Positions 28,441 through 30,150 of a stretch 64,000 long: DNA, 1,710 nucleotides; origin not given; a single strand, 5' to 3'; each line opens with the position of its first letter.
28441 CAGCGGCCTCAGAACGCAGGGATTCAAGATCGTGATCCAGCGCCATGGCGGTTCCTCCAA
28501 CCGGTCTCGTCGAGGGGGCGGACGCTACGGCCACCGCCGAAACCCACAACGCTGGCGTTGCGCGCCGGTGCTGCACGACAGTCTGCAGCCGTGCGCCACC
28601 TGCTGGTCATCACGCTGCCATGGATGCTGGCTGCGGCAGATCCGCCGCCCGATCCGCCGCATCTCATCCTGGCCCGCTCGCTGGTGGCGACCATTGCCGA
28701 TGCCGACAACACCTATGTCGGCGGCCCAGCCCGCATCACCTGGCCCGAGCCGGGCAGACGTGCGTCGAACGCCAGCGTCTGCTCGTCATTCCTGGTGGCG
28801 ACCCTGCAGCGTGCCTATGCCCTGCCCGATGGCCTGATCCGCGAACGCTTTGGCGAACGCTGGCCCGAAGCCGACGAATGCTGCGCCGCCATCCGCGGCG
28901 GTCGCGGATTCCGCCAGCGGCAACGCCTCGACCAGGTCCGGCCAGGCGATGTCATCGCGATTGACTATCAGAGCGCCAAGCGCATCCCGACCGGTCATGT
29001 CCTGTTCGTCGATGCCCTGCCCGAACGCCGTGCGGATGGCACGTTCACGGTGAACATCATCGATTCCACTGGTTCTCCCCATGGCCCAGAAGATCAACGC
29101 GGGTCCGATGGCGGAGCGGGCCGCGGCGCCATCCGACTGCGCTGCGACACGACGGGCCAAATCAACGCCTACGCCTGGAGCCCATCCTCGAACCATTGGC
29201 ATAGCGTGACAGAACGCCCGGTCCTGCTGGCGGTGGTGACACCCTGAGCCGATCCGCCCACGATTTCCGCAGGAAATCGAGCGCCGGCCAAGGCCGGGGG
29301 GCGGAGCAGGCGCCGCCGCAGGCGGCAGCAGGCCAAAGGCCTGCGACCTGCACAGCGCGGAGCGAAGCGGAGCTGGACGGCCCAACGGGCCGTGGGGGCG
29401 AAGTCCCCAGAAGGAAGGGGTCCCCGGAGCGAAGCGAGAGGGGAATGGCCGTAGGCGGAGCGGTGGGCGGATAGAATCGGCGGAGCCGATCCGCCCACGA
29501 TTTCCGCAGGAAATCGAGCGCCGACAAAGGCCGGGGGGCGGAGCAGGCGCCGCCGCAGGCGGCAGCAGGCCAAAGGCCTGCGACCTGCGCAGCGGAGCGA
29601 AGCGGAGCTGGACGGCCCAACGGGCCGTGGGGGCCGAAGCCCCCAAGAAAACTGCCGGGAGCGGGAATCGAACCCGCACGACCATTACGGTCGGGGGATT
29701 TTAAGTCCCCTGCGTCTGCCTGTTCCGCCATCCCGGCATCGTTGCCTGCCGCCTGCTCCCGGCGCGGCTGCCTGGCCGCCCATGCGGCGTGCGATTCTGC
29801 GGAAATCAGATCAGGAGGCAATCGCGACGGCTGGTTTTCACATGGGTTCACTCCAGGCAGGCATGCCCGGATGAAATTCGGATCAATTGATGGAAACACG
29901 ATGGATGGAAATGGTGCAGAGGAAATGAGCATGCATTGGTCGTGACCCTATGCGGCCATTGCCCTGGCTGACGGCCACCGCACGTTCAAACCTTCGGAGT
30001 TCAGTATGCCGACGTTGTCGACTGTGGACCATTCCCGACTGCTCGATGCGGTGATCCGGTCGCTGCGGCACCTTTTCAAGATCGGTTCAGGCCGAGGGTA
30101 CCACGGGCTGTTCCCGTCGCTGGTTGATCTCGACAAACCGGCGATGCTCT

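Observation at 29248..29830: tRNA-Leu(UAA) flanked by two ~160-bp direct repeats and an inverted partial copy of their palindromic core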

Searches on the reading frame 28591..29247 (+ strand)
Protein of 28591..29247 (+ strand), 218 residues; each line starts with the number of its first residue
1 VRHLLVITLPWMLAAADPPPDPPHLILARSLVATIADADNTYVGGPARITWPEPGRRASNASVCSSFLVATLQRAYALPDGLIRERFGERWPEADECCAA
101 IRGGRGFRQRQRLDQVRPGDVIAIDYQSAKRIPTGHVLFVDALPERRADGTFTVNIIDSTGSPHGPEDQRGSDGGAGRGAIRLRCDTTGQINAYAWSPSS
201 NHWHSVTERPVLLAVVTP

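Call 59: search_protein_families(library=pfam, proteins=[window:28591-29247:+])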
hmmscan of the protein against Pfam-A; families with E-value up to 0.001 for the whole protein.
window:28591-29247:+ (218 aa): 0 families

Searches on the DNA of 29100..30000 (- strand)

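Call 5: search_rna_families(source=window, start=29100, end=30000, threshold=evalue, max_evalue=10)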
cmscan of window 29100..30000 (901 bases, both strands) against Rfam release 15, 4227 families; matches with E-value up to 10: 9.
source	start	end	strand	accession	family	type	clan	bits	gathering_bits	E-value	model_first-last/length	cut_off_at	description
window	29653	29737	-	RF00005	tRNA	Gene; tRNA;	CL00001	56.7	29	2e-11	1-71/71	no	tRNA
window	29652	29737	+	RF04354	Plastid-ycf2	Cis-reg;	-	29.2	65.7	0.00081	1-75/75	no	Plastid-ycf2 5UTR RNA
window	29446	29503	+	RF02235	asX1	Gene; sRNA;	-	18.3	70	4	1-115/115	no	Xanthomonadaceae sRNA asX1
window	29656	29702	+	RF04351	Plastid-psbl-rps4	Cis-reg;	-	14.3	68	7.6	1-53/53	no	Plastid-psbl-rps4 3UTR RNA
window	29128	29196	-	RF00674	mir-187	Gene; miRNA;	-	14.1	58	7.4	1-81/81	no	mir-187 microRNA precursor family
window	29312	29344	+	RF02683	NiCo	Cis-reg; riboswitch;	CL00122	13.8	37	7.2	49-87/96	no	NiCo (Nickel/Cobalt) riboswitch aptamer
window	29549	29581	+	RF02683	NiCo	Cis-reg; riboswitch;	CL00122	13.8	37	7.2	49-87/96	no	NiCo (Nickel/Cobalt) riboswitch aptamer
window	29634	29750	-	RF02223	sX4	Gene; sRNA;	-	12.1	70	7.8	1-167/167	no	Proteobacterial sRNA sX4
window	29310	29358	+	RF02225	sX6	Gene; sRNA;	-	9.4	40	6.9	187-233/342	no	Proteobacterial sRNA sX6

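Call 63: search_rna_families(sources=[L079, L081, L114, L144, L158, L177, L149, L139, L093, L087], threshold=evalue, max_evalue=1)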
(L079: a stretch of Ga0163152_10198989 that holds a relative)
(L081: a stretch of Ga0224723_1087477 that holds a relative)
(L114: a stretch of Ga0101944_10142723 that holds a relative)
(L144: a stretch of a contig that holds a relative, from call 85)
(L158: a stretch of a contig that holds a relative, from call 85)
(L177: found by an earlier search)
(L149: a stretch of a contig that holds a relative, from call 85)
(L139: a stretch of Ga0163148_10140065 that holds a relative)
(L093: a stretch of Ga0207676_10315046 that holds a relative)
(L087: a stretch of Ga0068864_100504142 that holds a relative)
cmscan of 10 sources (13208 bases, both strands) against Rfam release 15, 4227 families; matches with E-value up to 1: 0.
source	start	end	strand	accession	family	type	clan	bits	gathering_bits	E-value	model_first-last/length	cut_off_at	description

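Call 85: search_with_rna_model(model_id=R1, sources=[L063, L064, L065, L066, L067, L068, L069, L070, L071, L072, L073, L074, L075, L076, L077, L078, L079, L080, L081, L082, L083, L084, L085, L086, L087, L088, L089, L090, L092, L093, L094, L095, L096, L097, L098, L099, L100, L101, L102, L103, L104, L105, L106, L107, L108, L109, L110, L111, L112, L113, L114, L115, L116, L117, L118, L119, L120, L121, L122, L123, L124, L125, L126, L127, L128, L129, L130, L131, L132, L133, L134, L135, L136, L137, L138, L139, L140, L141, L142, L143, L144, L145, L146, L147, L148, L149, L150, L151, L152, L153, L154, L155, L156, L157, L158, L183, L061, L062], max_evalue=0.00001, make_alignment=true)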
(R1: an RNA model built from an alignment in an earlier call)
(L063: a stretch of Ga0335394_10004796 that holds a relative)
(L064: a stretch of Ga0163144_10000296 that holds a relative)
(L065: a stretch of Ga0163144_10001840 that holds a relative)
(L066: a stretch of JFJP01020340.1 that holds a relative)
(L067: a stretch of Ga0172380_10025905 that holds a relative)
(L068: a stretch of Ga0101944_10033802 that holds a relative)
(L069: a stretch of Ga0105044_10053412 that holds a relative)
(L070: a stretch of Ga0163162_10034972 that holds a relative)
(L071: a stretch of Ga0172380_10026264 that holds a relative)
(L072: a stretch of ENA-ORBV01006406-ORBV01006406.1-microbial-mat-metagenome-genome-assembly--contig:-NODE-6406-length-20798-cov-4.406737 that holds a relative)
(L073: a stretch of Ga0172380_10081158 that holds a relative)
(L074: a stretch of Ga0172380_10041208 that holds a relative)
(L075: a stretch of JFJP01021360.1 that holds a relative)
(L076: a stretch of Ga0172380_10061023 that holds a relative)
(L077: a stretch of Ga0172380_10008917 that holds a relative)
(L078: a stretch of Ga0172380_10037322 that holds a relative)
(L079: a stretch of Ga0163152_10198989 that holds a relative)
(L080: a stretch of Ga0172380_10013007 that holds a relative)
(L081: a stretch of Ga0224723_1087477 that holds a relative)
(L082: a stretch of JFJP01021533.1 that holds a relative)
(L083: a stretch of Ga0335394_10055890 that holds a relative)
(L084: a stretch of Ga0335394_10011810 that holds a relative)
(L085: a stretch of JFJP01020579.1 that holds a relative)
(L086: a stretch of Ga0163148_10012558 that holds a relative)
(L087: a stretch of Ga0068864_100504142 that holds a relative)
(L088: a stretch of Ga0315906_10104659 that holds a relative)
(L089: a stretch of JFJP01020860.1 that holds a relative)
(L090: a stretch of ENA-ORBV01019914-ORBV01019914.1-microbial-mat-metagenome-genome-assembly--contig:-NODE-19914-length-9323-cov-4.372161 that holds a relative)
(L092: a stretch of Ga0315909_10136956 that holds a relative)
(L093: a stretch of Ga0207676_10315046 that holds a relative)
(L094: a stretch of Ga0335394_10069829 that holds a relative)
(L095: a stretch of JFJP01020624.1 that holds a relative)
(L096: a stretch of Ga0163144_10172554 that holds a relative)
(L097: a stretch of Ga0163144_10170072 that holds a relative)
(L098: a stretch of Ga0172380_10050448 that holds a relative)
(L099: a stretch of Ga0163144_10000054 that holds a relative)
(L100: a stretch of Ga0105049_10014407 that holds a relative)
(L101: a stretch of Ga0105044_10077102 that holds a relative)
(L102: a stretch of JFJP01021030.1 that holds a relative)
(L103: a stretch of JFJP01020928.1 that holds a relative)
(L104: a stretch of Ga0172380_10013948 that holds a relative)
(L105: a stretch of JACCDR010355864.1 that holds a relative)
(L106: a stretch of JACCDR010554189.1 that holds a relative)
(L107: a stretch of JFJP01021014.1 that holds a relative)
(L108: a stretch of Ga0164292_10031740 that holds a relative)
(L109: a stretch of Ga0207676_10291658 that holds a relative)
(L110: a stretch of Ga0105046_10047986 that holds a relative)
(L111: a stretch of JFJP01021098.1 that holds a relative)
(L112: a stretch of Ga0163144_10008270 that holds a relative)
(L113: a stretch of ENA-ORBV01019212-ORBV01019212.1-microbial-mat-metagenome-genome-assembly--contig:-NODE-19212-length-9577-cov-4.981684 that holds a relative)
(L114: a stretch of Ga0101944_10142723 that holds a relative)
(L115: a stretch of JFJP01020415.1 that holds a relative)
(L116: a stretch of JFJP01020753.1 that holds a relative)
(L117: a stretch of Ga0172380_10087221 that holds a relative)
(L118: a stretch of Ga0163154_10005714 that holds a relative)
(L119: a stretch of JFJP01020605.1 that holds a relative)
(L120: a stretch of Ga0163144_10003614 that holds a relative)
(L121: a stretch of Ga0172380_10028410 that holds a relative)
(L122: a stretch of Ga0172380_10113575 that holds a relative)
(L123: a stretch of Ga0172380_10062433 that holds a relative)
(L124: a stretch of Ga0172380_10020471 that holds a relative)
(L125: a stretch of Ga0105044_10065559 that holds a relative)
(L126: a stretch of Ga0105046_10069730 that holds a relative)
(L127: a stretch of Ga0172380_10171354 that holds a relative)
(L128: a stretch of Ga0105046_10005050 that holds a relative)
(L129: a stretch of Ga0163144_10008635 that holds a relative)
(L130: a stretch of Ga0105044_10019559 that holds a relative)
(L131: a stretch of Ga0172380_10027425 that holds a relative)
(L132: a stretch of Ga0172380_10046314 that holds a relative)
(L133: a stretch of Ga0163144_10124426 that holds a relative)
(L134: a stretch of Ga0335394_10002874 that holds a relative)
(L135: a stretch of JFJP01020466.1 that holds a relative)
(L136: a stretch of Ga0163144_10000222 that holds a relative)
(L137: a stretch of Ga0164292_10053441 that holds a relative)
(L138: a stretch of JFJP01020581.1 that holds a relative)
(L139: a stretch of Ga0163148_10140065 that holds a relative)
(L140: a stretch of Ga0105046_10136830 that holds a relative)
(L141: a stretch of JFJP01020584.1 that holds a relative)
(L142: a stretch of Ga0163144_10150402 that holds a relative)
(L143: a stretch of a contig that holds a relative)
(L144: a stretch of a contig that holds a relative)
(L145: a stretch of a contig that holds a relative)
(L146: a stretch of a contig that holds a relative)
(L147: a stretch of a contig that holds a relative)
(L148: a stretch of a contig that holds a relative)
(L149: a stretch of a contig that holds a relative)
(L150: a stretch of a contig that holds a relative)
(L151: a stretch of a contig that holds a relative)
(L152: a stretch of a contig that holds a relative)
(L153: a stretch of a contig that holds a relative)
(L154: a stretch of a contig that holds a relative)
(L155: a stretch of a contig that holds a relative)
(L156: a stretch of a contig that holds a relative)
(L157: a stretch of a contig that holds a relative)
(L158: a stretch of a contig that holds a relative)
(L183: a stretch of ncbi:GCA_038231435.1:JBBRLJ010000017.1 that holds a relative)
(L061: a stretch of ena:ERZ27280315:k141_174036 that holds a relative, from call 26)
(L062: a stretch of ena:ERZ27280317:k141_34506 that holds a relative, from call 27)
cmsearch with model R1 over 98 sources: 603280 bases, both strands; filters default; matches with E-value up to 0.00001: 122.
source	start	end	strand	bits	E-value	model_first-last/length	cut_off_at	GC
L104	4636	4735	-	118.6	1e-25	1-100/100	no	0.7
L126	2806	2904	+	116.9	2.6e-25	1-100/100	no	0.69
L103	116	215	-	116.7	3e-25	1-100/100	no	0.68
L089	2810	2909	+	116.3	3.7e-25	1-100/100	no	0.68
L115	1288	1387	-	115.6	5.5e-25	1-100/100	no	0.69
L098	1173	1272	+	115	7.7e-25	1-100/100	no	0.66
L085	6402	6501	-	115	7.8e-25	1-100/100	no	0.65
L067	3583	3680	-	114.4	1.1e-24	1-100/100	no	0.69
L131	217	316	+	114.3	1.2e-24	1-100/100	no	0.67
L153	211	310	-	113.5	1.9e-24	1-100/100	no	0.67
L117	661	758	-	113.4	1.9e-24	1-100/100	no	0.64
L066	3202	3300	+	113.1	2.3e-24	1-100/100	no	0.69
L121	3708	3807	-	113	2.4e-24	1-100/100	no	0.63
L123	2742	2839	-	112.8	2.6e-24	1-100/100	no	0.68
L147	3658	3755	+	112.8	2.7e-24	1-100/100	no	0.66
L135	5438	5536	+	112.8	2.8e-24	1-100/100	no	0.71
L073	196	295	+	112.6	3.1e-24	1-100/100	no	0.66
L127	1263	1361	+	112.4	3.4e-24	1-100/100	no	0.65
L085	6550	6648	-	112.2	3.8e-24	1-100/100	no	0.66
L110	1456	1554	+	112.1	3.9e-24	1-100/100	no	0.7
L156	1646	1744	-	112.1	3.9e-24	1-100/100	no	0.7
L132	998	1097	-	112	4.3e-24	1-100/100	no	0.69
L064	11707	11805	-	111.7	4.9e-24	1-100/100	no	0.72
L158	360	458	-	111.7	5e-24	1-100/100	no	0.7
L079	963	1061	-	111.3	6.2e-24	1-100/100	no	0.67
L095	10185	10284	+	111.3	6.4e-24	1-100/100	no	0.64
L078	3019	3116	-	111.2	6.6e-24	1-100/100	no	0.71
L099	4674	4772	+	110.9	7.7e-24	1-100/100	no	0.69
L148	3161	3260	+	110.8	8.3e-24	1-100/100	no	0.68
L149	1602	1699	-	110.7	9e-24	1-100/100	no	0.67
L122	1921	2019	+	110.6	9.2e-24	1-100/100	no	0.66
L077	1076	1173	+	110.6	9.6e-24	1-100/100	no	0.7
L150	12861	12959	-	110.5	9.9e-24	1-100/100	no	0.71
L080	5358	5457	-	110.5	1e-23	1-100/100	no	0.69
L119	4620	4719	+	110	1.3e-23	1-100/100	no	0.69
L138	6191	6290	+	108.8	2.6e-23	1-100/100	no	0.7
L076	141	240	+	108.8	2.6e-23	1-100/100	no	0.62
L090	6765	6863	+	108.6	2.8e-23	1-100/100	no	0.72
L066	3361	3460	+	108.4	3.2e-23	1-100/100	no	0.62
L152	6305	6403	+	108.3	3.5e-23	1-100/100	no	0.71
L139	387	485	+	108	4e-23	1-100/100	no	0.72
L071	4079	4177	+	107.8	4.5e-23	1-100/100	no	0.71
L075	1268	1367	-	107.8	4.5e-23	1-100/100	no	0.72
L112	7338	7436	+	107.7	4.7e-23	1-100/100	no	0.69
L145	123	223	+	107.4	5.8e-23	1-100/100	no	0.66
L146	95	195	+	107.1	6.7e-23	1-100/100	no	0.67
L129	13648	13746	+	106.8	7.9e-23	1-100/100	no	0.7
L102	5727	5826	+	106.7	8.2e-23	1-100/100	no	0.68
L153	3117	3216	+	106.6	8.7e-23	1-100/100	no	0.66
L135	5275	5373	+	106.4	9.9e-23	1-100/100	no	0.69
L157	2452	2551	+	106.2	1.1e-22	1-100/100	no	0.62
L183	107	205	+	106.1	1.2e-22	1-100/100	no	0.71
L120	9933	10029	-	105.7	1.5e-22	3-100/100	no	0.68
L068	2734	2833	+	104.7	2.5e-22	1-100/100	no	0.67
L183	3217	3315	-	104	3.8e-22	1-100/100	no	0.67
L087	1028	1129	+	103.4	5.3e-22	1-100/100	no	0.7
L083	1412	1512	-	103.1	6.4e-22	1-100/100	no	0.69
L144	1331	1429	-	102.8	7.7e-22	1-100/100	no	0.7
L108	4065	4161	-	102.4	9.4e-22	1-100/100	no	0.68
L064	12070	12168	-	100.5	2.8e-21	1-100/100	no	0.68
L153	2991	3089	+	100.2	3.2e-21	1-100/100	no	0.65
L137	625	721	-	100.1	3.4e-21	1-100/100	no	0.68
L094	941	1040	+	100.1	3.5e-21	1-100/100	no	0.61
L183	3359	3457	-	99.7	4.3e-21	1-100/100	no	0.67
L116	1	93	-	99.2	5.7e-21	1-93/100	3'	0.66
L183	3501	3599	-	98.1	1e-20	1-100/100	no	0.68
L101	574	672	-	98.1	1.1e-20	1-100/100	no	0.68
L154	5732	5832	+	97.9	1.2e-20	1-100/100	no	0.76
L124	484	574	-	97.6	1.4e-20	1-100/100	no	0.69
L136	3359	3457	-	97.5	1.5e-20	1-100/100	no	0.71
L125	12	110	+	97.4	1.6e-20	1-100/100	no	0.67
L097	2695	2793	-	97.1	1.8e-20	1-100/100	no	0.67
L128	7066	7164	-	96.3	3e-20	1-100/100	no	0.71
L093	1135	1232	+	95.7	4e-20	1-100/100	no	0.76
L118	4505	4604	+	95.7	4e-20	1-100/100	no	0.66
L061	437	531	-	95.6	4.3e-20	1-100/100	no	0.68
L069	165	265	+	95.5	4.6e-20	1-100/100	no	0.63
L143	77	176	-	94.9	6.4e-20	1-100/100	no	0.64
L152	6147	6245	+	94.7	7.1e-20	1-100/100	no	0.71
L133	1422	1522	+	94.3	8.9e-20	1-100/100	no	0.69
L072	830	931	-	93.8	1.2e-19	1-100/100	no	0.7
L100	8751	8852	+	93.8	1.2e-19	1-100/100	no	0.7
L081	795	896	-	91.7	4e-19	1-100/100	no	0.72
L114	788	885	-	91.3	4.9e-19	1-100/100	no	0.72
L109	1393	1486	-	90.7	7e-19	6-100/100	5'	0.68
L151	2404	2498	+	90.3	8.7e-19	1-100/100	no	0.73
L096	1995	2096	+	90.2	8.9e-19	1-100/100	no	0.69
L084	3687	3788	-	90.2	9.3e-19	1-100/100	no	0.69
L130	4819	4920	-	90.2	9.3e-19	1-100/100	no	0.69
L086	7161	7257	+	90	1e-18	1-96/100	3'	0.67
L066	3524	3623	+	89.6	1.3e-18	1-100/100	no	0.69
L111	5738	5820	-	89.3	1.6e-18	16-100/100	5'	0.7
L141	12824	12927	+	89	1.7e-18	1-100/100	no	0.68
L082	4041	4125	+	88.3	2.7e-18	1-85/100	3'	0.68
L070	1300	1396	+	88.2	2.8e-18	1-100/100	no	0.7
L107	6699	6797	+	86.8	6.1e-18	1-100/100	no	0.67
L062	898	999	-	86.8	6.2e-18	1-100/100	no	0.62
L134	2850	2951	+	86.6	7e-18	1-100/100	no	0.68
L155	767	857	-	85.5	1.3e-17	1-100/100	no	0.7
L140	883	984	+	84.2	2.7e-17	1-100/100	no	0.71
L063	6735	6836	-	83.5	3.9e-17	1-100/100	no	0.69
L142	1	81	+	83.4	4.1e-17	19-100/100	5'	0.64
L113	8881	8982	-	82.5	6.8e-17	1-100/100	no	0.7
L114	939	1021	-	76.2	2.5e-15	16-100/100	5'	0.7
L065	1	82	+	74.7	5.7e-15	18-100/100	5'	0.7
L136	3501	3599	-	74.4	6.7e-15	1-100/100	no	0.72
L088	1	76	-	72.5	2e-14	1-76/100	3'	0.72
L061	579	673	-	68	2.5e-13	1-100/100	no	0.68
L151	15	113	+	67.2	3.8e-13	1-100/100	no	0.74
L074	1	71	-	66.7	5e-13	1-71/100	3'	0.73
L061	821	912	-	66.6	5.3e-13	1-100/100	no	0.66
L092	1962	2041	+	66.4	6.2e-13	1-83/100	3'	0.73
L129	13796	13869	+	65.8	8.6e-13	1-75/100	3'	0.69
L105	1001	1089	-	64.3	2e-12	14-100/100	5'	0.69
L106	1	56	-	58.6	5e-11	1-56/100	3'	0.75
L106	81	195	-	52.6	1.5e-09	1-100/100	no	0.72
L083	1805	1884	-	48.2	1.7e-08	1-100/100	no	0.62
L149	1766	1821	-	47.4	2.7e-08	43-100/100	5'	0.66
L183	3666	3764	+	47.4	2.7e-08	1-100/100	no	0.62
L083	1516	1605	-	43.5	2.4e-07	1-100/100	no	0.67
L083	1697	1791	-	41.8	6.2e-07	1-100/100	no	0.64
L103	6913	6960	-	39.5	2.2e-06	53-100/100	5'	0.58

Alignment A5: 122 matches aligned to the model, 149 columns, each read 5' to 3' on its own strand. Consensus structure (alignment columns), stored with it:
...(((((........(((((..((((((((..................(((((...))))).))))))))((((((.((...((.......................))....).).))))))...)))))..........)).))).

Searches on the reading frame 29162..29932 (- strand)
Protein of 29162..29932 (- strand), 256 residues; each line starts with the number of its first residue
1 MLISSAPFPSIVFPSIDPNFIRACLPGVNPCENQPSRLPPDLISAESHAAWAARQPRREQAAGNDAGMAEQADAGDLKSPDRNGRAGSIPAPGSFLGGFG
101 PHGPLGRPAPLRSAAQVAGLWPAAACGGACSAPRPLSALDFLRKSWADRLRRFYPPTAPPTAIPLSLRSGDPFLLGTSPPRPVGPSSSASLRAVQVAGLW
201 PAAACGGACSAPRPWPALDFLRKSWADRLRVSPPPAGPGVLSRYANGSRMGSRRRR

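Call 25: find_homologous_proteins(query=window:29162-29932:-, max_evalue=0.01)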
Query window:29162-29932:- (256 aa): 3 proteins with E <= 0.01 among 6694 candidates.
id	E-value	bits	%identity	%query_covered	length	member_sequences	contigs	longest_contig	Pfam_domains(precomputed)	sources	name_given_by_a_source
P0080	4.1e-163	559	100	100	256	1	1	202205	-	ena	-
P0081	1.5e-15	76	60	28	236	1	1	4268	-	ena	-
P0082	4.0e-8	51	47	31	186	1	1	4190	-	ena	-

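Call 26: find_encoding_contigs(protein=P0081, flank=10000)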
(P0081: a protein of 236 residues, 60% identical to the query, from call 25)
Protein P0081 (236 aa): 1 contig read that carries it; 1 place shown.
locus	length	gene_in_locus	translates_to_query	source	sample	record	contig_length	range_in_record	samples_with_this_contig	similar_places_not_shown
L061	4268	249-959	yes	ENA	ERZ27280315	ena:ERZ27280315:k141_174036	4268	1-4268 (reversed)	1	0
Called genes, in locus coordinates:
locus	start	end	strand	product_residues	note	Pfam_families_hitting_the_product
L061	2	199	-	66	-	?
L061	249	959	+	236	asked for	-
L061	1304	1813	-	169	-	PF05163:DinB (weak), PF12867:DinB_2 (weak)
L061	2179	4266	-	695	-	?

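Call 27: find_encoding_contigs(protein=P0082, flank=10000)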
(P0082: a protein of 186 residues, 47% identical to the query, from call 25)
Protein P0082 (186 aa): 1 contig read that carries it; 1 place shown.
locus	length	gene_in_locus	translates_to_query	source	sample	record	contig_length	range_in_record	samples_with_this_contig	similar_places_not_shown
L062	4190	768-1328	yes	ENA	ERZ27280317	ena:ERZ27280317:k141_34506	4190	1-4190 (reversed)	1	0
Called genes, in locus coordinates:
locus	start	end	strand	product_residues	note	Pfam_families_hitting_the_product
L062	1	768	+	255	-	?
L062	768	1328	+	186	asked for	-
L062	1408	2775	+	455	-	PF01704:UDPGP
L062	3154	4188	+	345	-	?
